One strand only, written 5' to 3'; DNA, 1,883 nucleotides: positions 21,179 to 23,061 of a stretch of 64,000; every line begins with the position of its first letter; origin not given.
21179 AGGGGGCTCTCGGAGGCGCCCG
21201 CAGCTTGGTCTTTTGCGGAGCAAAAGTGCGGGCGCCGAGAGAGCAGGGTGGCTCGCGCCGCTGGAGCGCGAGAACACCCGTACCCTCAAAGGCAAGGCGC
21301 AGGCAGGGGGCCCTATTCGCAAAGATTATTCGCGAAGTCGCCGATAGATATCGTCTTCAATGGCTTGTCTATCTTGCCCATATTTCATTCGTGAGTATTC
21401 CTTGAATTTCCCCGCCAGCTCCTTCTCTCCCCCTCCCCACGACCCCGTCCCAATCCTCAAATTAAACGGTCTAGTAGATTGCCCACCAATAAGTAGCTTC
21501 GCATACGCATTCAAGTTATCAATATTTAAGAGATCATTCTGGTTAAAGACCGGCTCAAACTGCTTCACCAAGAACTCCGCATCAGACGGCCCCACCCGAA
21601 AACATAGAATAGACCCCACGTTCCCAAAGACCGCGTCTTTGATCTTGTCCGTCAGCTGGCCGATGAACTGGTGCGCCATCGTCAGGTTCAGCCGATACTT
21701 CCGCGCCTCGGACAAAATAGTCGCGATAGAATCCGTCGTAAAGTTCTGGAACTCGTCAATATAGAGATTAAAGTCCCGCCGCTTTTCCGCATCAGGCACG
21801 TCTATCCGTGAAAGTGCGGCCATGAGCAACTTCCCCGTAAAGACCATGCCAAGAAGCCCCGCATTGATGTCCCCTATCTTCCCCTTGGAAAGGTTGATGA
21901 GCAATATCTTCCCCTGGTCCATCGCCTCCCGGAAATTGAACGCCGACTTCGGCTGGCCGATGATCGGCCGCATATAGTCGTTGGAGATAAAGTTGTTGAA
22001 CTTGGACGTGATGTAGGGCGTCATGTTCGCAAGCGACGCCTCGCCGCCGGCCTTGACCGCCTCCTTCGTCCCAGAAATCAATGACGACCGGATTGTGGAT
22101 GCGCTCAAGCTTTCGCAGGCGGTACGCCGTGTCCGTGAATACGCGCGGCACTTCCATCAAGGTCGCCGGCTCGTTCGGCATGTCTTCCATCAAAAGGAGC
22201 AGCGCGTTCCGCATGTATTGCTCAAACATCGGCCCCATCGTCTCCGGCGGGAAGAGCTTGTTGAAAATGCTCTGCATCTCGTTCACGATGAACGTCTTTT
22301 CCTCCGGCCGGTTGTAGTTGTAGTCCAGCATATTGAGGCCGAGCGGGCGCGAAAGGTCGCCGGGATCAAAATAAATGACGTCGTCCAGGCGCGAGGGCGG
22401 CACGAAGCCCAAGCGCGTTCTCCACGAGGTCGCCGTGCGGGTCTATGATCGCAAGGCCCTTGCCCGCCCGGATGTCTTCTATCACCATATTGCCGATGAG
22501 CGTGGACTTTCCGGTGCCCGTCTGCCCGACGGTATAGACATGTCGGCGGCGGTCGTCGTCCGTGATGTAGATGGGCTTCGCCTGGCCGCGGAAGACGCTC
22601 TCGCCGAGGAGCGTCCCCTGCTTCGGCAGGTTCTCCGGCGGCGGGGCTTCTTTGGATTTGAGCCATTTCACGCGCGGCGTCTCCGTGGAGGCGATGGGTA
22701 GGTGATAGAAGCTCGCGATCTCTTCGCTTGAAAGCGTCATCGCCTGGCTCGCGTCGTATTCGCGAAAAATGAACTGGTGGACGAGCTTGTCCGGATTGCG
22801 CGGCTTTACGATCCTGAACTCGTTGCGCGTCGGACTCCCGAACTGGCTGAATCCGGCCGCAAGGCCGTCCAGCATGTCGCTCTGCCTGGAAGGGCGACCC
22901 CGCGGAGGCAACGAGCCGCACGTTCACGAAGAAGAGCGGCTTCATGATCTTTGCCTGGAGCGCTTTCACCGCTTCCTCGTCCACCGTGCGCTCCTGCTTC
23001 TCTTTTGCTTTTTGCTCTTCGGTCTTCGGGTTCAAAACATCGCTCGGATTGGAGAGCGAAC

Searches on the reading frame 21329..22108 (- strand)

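Call 9: search_protein_families(library=pfam, proteins=[window:21329-22108:-], max_evalue=0.01)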
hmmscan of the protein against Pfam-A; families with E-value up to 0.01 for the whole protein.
window:21329-22108:- (260 aa): 1 family
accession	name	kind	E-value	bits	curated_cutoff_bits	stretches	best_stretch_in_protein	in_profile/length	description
PF12696.13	TraG-D_C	-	0.00024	21.5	22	1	114-178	3-70/126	TraM recognition site of TraD and TraG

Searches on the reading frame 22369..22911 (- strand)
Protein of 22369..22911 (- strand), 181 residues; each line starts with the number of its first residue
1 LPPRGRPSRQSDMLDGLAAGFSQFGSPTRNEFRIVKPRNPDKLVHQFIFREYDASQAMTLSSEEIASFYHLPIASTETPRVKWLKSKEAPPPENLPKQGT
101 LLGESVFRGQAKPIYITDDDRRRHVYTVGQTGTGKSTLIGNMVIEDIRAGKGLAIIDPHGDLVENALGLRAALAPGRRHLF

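Call 9: search_protein_families(library=pfam, proteins=[window:22369-22911:-], max_evalue=0.01)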
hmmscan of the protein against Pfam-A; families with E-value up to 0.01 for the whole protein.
window:22369-22911:- (181 aa): 2 families
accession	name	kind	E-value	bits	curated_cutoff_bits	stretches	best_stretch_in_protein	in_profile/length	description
PF01935.23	DUF87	-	6e-06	26.9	23.2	1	113-161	13-63/220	Helicase HerA, central domain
PF10412.15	TrwB_AAD_bind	-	0.00071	19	20.5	1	119-164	12-57/387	Type IV secretion-system coupling protein DNA-binding domain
